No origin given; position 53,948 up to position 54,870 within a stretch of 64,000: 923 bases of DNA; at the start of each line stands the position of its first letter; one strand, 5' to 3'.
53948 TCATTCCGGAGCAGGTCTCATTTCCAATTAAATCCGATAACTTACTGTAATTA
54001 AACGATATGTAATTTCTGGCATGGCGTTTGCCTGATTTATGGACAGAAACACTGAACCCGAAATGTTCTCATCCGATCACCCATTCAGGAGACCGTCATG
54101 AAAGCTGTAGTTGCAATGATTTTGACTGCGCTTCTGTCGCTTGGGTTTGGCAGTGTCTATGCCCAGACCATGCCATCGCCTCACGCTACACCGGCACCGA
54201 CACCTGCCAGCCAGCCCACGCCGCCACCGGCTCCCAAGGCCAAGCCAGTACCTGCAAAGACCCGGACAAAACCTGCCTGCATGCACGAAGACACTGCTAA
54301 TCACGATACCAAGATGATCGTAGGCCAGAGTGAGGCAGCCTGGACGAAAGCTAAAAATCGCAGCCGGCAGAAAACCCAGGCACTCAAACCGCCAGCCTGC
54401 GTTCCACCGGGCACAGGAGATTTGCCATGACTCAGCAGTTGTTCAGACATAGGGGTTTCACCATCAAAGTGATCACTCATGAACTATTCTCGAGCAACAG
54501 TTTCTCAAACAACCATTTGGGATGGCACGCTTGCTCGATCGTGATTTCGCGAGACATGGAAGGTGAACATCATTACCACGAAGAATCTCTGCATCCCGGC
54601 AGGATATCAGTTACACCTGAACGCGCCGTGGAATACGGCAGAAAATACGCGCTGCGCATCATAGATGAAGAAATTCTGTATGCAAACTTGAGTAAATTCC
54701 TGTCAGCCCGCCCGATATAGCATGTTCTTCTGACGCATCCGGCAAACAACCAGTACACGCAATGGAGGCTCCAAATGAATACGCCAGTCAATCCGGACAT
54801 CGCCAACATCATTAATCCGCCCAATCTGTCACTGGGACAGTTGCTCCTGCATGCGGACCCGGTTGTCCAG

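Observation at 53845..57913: Three copies of one regulatory module: paired TGTC-N10-GACA sites plus a TGGCAT-N5-TTGC sigma-54 promoter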

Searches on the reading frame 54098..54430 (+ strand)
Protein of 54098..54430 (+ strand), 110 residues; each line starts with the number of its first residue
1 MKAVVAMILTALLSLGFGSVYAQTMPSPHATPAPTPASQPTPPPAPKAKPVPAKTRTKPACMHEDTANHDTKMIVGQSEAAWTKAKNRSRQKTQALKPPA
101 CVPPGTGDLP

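Call 7: search_protein_families(library=pfam, proteins=[window:54098-54430:+], max_evalue=0.01)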
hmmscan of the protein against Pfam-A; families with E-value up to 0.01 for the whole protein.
window:54098-54430:+ (110 aa): 0 families

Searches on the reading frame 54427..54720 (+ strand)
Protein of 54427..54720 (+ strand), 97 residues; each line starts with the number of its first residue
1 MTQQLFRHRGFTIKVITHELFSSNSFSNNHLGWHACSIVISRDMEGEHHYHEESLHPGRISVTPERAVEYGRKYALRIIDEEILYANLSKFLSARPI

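Call 7: search_protein_families(library=pfam, proteins=[window:54427-54720:+], max_evalue=0.01)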
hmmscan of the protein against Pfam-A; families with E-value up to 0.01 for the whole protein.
window:54427-54720:+ (97 aa): 0 families

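Call 8: search_protein_families(library=ncbifam, proteins=[window:54427-54720:+], max_evalue=0.001)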
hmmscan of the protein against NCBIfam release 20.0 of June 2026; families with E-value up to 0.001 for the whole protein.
window:54427-54720:+ (97 aa): 0 families

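Call 27: find_homologous_proteins(query=window:54427-54720:+, max_evalue=0.001)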
Query window:54427-54720:+ (97 aa): 9 proteins with E <= 0.001 among 9 candidates.
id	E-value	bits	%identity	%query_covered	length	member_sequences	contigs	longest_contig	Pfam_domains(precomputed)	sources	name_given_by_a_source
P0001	2.9e-59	215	100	100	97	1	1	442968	-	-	-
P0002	2.0e-41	158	74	98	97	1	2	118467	-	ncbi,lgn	ncbi:MAG: hypothetical protein WCC11_02750 [Gammaproteobacteria bacterium]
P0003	1.3e-39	152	71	100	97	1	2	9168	-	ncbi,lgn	ncbi:MAG: hypothetical protein ACRETA_08225 [Gammaproteobacteria bacterium]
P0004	1.1e-36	143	67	100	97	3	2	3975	-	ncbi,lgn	ncbi:MAG: hypothetical protein ACRER7_02505 [Gammaproteobacteria bacterium]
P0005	7.0e-35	137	66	100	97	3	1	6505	-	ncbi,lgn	-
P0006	6.3e-33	131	62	100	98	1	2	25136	-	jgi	jgi:hypothetical protein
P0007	5.9e-29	118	56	100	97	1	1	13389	-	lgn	-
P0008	1.1e-27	114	57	100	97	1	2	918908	-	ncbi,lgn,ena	-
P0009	4.3e-27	112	54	100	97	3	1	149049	-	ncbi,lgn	ncbi:MAG: hypothetical protein WBR29_09770 [Gammaproteobacteria bacterium]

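Call 28: find_encoding_contigs(protein=P0002, flank=10000, max_places=2)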
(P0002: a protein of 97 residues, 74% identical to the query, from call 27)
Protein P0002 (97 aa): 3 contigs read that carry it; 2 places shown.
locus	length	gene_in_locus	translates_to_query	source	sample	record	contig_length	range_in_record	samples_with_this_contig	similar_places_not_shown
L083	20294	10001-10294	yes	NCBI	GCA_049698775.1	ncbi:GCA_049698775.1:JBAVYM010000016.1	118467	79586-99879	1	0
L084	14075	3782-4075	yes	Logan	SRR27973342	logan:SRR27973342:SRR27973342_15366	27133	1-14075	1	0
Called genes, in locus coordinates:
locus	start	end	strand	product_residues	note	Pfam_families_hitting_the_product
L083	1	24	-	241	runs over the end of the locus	-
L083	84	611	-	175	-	PF00691:OmpA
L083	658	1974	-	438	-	PF04052:TolB_N, PF26550:Tricorn_2nd, PF00930:DPPIV_N (faint), PF23381:Beta-prop_IFT122_1st (faint), PF07676:PD40, PF26549:Tricorn_N, PF07676:PD40, PF26549:Tricorn_N, +1 more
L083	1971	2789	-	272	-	PF13103:TonB_2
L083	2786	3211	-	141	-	PF02472:ExbD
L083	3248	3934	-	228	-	PF01618:MotA_ExbB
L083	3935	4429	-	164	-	PF01643:Acyl-ACP_TE (weak), PF13279:4HBT_2, PF03061:4HBT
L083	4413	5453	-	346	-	PF05496:RuvB_N, PF00004:AAA, PF07728:AAA_5 (faint), PF17864:AAA_lid_4, PF05491:WHD_RuvB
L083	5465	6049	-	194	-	PF01330:RuvA_N, PF14520:HHH_5, PF21176:RecR_HhH (weak), PF07499:RuvA_C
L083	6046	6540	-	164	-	PF02075:RuvC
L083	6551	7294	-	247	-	PF20772:TACO1_YebC_N, PF01709:Transcrip_reg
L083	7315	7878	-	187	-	PF07437:YfaZ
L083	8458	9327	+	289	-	PF01832:Glucosaminidase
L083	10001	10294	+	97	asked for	-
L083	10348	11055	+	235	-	PF01618:MotA_ExbB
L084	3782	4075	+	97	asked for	-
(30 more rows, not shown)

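Call 29: find_encoding_contigs(protein=P0008, flank=10000, max_places=2)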
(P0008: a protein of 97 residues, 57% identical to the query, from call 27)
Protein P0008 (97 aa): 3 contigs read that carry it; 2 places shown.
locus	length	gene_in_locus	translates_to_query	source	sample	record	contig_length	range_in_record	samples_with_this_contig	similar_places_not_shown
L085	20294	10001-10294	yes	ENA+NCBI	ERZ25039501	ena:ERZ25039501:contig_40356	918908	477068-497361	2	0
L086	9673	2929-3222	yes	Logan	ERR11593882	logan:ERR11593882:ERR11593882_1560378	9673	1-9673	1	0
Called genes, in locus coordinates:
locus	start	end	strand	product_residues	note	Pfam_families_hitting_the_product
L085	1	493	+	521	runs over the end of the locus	PF03023:MurJ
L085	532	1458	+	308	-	PF06574:FAD_syn, PF01687:Flavokinase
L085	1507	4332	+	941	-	PF00133:tRNA-synt_1, PF01921:tRNA-synt_1f (faint), PF09334:tRNA-synt_1g, PF13603:tRNA-synt_1_2 (weak), PF01406:tRNA-synt_1e (weak), PF08264:Anticodon_1, PF06827:zf-FPG_IleRS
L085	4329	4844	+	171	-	PF01252:Peptidase_A8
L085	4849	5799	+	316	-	PF02401:LYTB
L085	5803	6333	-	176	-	PF07963:N_methyl (weak), PF12019:GspH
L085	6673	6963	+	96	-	PF01475:FUR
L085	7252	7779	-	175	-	-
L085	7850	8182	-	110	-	-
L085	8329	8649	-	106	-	PF04972:BON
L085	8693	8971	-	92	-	-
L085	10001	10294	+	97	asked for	-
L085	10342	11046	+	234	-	PF01618:MotA_ExbB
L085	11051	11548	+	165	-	PF02472:ExbD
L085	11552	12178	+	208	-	PF13103:TonB_2, PF03544:TonB_C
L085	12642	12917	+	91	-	-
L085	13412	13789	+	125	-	PF13499:EF-hand_7 (faint), PF00036:EF-hand_1 (faint), PF13405:EF-hand_6 (faint)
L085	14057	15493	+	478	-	PF00672:HAMP (faint), PF00512:HisKA, PF02518:HATPase_c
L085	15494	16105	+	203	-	-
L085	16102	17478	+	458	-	PF00072:Response_reg, PF01078:Mg_chelatase (faint), PF00158:Sigma54_activat, PF14532:Sigma54_activ_2, PF07728:AAA_5 (weak), PF25601:AAA_lid_14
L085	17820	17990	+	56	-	-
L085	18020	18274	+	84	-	PF03100:CcmE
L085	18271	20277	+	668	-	PF01578:Cytochrom_C_asm, PF16327:CcmF_C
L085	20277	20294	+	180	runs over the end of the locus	PF00578:AhpC-TSA, PF08534:Redoxin, PF13098:Thioredoxin_2 (weak)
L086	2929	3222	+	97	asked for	-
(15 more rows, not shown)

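Call 30: find_encoding_contigs(protein=P0009, flank=10000, max_places=2)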
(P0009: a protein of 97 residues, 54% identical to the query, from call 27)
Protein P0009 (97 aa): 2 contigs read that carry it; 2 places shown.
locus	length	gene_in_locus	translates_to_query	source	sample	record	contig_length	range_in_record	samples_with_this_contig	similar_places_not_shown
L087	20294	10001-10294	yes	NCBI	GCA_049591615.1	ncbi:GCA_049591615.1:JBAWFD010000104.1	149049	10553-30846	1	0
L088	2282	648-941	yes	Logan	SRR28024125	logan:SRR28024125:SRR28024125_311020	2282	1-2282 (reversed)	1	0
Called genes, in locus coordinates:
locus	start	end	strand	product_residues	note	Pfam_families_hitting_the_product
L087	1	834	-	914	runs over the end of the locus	PF02702:KdpD, PF00582:Usp (faint), PF01590:GAF (faint), PF13493:DUF4118, PF13185:GAF_2 (faint), PF13492:GAF_3, PF00512:HisKA, PF02518:HATPase_c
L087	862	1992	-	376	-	PF07642:BBP2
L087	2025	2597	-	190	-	PF02669:KdpC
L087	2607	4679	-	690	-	PF00122:E1-E2_ATPase, PF00702:Hydrolase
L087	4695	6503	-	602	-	PF03814:KdpA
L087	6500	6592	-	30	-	PF09604:Potass_KdpF (weak)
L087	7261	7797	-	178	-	-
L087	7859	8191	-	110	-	-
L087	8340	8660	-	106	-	PF04972:BON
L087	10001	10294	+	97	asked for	-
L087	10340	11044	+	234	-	PF01618:MotA_ExbB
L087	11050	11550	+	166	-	PF02472:ExbD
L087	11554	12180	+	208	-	PF13103:TonB_2, PF03544:TonB_C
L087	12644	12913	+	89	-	-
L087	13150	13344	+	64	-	-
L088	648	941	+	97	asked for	-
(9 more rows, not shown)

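Call 32: find_encoding_contigs(protein=P0006, flank=10000, max_places=1)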
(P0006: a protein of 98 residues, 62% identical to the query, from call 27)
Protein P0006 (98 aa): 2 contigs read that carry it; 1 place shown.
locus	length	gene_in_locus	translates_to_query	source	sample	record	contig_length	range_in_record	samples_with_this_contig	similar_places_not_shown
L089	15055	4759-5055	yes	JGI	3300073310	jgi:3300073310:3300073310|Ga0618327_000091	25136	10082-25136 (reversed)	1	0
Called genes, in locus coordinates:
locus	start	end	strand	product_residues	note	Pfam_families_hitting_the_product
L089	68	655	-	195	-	PF01330:RuvA_N, PF14520:HHH_5, PF21176:RecR_HhH (faint), PF07499:RuvA_C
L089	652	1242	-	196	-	PF02075:RuvC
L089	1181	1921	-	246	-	PF20772:TACO1_YebC_N, PF01709:Transcrip_reg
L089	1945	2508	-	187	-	PF07437:YfaZ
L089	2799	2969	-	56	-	-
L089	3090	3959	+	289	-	PF01832:Glucosaminidase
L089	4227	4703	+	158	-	-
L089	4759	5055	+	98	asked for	-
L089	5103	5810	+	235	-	PF01618:MotA_ExbB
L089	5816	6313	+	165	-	PF02472:ExbD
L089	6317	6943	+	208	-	PF13103:TonB_2, PF03544:TonB_C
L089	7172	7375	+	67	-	-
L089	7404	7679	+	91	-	-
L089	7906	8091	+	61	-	-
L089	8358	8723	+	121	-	PF13499:EF-hand_7 (faint), PF00036:EF-hand_1 (faint)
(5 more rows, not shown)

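Call 33: find_encoding_contigs(protein=P0007, flank=10000, max_places=1)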
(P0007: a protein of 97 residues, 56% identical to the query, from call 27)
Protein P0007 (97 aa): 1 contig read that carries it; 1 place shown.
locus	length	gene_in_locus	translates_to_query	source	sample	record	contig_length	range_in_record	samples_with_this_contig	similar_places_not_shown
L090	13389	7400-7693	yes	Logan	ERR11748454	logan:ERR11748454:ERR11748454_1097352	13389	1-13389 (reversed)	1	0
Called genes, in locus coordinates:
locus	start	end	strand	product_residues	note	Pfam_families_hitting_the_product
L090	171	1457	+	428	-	PF13432:TPR_16 (faint), PF13424:TPR_12 (faint), PF23914:TPR_CcmH_CycH (weak), PF13429:TPR_15, PF14559:TPR_19, PF12895:ANAPC3, PF05711:TylF, PF13578:Methyltransf_24, +6 more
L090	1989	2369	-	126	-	-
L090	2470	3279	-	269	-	PF00990:GGDEF, PF22335:Cas10-Cmr2_palm2 (weak)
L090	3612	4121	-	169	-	-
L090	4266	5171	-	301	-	PF14321:DUF4382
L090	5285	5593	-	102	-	-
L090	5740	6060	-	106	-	PF04972:BON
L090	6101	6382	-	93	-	-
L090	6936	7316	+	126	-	-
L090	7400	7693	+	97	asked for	-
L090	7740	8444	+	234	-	PF01618:MotA_ExbB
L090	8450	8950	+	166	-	PF02472:ExbD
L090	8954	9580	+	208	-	PF13103:TonB_2, PF03544:TonB_C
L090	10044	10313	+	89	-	-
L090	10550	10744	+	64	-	-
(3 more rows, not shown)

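Call 34: find_encoding_contigs(protein=P0003, flank=10000, max_places=1)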
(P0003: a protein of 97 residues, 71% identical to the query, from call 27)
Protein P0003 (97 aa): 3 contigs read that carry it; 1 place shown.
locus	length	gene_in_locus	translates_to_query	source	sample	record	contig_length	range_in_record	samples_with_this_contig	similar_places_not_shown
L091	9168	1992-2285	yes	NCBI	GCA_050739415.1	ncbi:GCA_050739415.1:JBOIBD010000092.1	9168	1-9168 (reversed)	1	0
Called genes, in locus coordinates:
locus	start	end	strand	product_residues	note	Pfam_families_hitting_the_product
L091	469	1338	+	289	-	PF01832:Glucosaminidase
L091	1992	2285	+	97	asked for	-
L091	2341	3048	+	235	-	PF01618:MotA_ExbB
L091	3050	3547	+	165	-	PF02472:ExbD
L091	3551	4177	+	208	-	PF13103:TonB_2, PF03544:TonB_C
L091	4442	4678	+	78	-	-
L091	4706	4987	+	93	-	-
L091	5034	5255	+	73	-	-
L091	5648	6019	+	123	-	PF13499:EF-hand_7 (faint), PF00036:EF-hand_1 (faint), PF13202:EF-hand_5 (faint), PF13405:EF-hand_6 (faint)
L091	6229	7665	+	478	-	PF00672:HAMP (weak), PF00512:HisKA, PF02518:HATPase_c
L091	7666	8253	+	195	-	-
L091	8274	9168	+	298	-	PF00072:Response_reg, PF00158:Sigma54_activat, PF14532:Sigma54_activ_2, PF07728:AAA_5 (weak)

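Call 44: predict_structure(alignment_id=A2)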
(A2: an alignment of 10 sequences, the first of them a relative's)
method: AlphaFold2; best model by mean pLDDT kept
length: 97 residues; sequences in the alignment: 10
mean_pLDDT: 75.3   pTM: 0.60
mean pLDDT of the five models: 75.3, 75.2, 74.6, 74.2, 70.1
residues with pLDDT >= 90: 0; 70-90: 66; 50-70: 31; < 50: 0
segments of 3 or more residues with pLDDT < 50: none
pLDDT, mean of each block of 10 residues (from residue 1): 85 85 59 78 60 62 82 87 82 72
secondary structure, 60 per line:
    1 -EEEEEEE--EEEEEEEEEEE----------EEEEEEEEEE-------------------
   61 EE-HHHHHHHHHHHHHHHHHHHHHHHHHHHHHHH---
elements in order: E2-8 E11-21 E32-41 H64-94

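Call 48: fold_search(model_id=the predicted structure, library=pdb)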
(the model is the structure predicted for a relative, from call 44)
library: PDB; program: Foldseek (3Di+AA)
matches with E <= 10: 245; with E <= 0.001: 0
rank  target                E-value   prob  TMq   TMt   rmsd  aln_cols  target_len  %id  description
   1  1gyh_B                8.0e-01  0.23  0.27  0.11   7.0        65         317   14  Structure of D158A Cellvibrio cellulosa alpha-L-arabinanase mutant (released 2002-08-23)
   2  5msx_C                9.6e-01  0.33  0.32  0.09   5.9        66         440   17  Glycoside hydrolase BT_3662 (released 2017-03-22)
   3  4wsp                  1.0e+00  0.33  0.35  0.43  15.4        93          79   12  Racemic crystal structure of Rv1738 from Mycobacterium tuberculosis (Form-I) (released 2015-03-18)
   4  1gyd                  1.1e+00  0.20  0.27  0.11   7.0        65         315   14  Structure of Cellvibrio cellulosa alpha-L-arabinanase (released 2002-08-23)
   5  8tmj_B                1.4e+00  0.23  0.26  0.09   4.4        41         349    7  Cryo-EM structure of CorA in complex with conformation-specific synthetic antibody C18 and 100 uM MgCl2, State MG0.1-2 (released 2025-02-12)
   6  4i0u_B                1.4e+00  0.08  0.19  0.07   5.6        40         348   10  Improved structure of Thermotoga maritima CorA at 2.7 A resolution (released 2013-03-06)
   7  3d5y                  1.5e+00  0.35  0.31  0.11   3.8        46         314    9  High resolution crystal structure of 1,5-alpha-arabinanase catalytic mutant (AbnBE201A) (released 2009-04-21)
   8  3cu9                  1.6e+00  0.33  0.31  0.11   3.8        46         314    9  High resolution crystal structure of 1,5-alpha-L-arabinanase from Geobacillus Stearothermophilus (released 2009-04-21)
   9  5msx_A                1.6e+00  0.23  0.32  0.09   5.9        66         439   17  Glycoside hydrolase BT_3662 (released 2017-03-22)
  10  3bxo_A                1.7e+00  0.41  0.33  0.14   3.0        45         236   13  Crystal Structure of Streptomyces venezuelae DesVI (released 2008-03-25)
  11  4mlg_G                1.7e+00  0.23  0.27  0.10   4.4        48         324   12  Structure of RS223-Beta-xylosidase (released 2014-09-17)
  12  4wpy                  1.7e+00  0.20  0.34  0.37  15.8        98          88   13  Racemic crystal structure of Rv1738 from Mycobacterium tuberculosis (Form-II) (released 2015-03-18)
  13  3qef_B                1.9e+00  0.33  0.28  0.10   5.8        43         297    9  The structure and function of an arabinan-specific alpha-1,2-arabinofuranosidase identified from screening the activit (released 2011-02-16)
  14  2bbj_A                2.0e+00  0.18  0.27  0.09   4.2        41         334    7  Crystal structure of the CorA Mg2+ transporter (released 2005-12-13)
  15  2iub_A                2.0e+00  0.07  0.19  0.07   5.6        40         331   10  Crystal structure of a divalent metal ion transporter CorA at 2.9 A resolution. (released 2006-08-03)
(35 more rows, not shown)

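Call 51: search_protein_families(library=pfam, proteins=[L085:8693-8971:-, L085:7850-8182:-, L085:7252-7779:-], max_evalue=0.01)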
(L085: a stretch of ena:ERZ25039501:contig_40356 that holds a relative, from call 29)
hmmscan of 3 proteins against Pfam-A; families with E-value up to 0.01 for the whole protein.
L085:8693-8971:- (92 aa): 0 families

L085:7850-8182:- (110 aa): 0 families

L085:7252-7779:- (175 aa): 0 families
